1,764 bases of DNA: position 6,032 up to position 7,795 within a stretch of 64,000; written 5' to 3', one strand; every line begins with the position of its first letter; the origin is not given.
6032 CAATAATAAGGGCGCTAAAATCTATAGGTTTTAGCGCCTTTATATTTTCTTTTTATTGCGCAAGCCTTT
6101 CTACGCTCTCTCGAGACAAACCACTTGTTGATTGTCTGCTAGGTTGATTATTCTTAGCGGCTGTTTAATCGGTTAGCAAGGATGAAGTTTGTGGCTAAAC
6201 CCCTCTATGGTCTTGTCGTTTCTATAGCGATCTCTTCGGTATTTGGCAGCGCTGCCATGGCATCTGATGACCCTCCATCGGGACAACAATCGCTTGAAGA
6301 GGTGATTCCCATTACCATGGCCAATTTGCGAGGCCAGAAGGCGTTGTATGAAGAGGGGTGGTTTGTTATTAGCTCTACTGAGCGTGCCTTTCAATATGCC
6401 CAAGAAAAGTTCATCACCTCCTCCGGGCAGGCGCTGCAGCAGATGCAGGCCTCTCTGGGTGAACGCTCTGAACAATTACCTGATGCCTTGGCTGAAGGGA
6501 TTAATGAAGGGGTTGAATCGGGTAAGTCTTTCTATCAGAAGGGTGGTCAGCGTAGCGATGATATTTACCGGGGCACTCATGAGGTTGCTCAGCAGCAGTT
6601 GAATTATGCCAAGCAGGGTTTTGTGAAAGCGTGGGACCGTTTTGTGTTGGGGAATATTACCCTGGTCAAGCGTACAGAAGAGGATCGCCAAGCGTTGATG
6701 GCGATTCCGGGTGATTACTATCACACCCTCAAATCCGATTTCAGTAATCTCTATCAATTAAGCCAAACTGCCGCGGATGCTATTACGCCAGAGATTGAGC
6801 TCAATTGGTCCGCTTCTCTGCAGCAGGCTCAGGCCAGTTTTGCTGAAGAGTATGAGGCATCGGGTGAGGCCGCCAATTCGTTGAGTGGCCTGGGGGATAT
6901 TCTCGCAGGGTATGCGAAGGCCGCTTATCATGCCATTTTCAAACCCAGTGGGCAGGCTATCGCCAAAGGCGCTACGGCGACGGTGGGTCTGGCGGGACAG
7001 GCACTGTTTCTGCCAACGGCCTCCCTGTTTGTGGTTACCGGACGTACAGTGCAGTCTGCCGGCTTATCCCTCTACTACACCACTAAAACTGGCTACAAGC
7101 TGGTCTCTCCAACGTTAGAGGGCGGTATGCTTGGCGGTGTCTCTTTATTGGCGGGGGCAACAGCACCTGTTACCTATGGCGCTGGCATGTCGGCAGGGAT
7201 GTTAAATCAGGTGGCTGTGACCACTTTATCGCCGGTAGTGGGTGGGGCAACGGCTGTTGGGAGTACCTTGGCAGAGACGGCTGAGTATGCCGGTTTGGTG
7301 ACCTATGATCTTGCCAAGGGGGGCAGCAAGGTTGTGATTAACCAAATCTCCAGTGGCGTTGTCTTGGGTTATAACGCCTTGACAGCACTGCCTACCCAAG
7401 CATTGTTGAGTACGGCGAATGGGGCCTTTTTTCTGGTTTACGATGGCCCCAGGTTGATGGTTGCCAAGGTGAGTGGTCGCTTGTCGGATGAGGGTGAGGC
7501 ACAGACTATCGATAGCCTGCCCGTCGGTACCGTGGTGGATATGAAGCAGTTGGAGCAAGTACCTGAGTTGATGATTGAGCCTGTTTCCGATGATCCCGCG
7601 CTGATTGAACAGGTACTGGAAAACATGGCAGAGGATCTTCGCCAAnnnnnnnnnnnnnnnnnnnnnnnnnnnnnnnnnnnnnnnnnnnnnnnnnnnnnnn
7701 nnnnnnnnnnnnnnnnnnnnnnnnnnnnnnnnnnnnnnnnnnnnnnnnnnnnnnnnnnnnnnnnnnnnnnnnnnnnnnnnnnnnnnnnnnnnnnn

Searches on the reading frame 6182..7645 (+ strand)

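Call 3: search_protein_families(library=pfam, proteins=[window:6182-7645:+], max_evalue=0.1)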
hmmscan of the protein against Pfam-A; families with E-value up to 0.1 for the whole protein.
window:6182-7645:+ (488 aa): 1 family
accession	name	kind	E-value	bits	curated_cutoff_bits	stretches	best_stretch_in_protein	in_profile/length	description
PF06148.17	COG2_N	-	0.068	13.7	24.3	0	70-112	11-55/75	COG2 N-terminal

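Call 4: search_protein_families(library=ncbifam, proteins=[window:6182-7645:+], max_evalue=0.1)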
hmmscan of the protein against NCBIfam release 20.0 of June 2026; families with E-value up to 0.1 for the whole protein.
window:6182-7645:+ (488 aa): 0 families
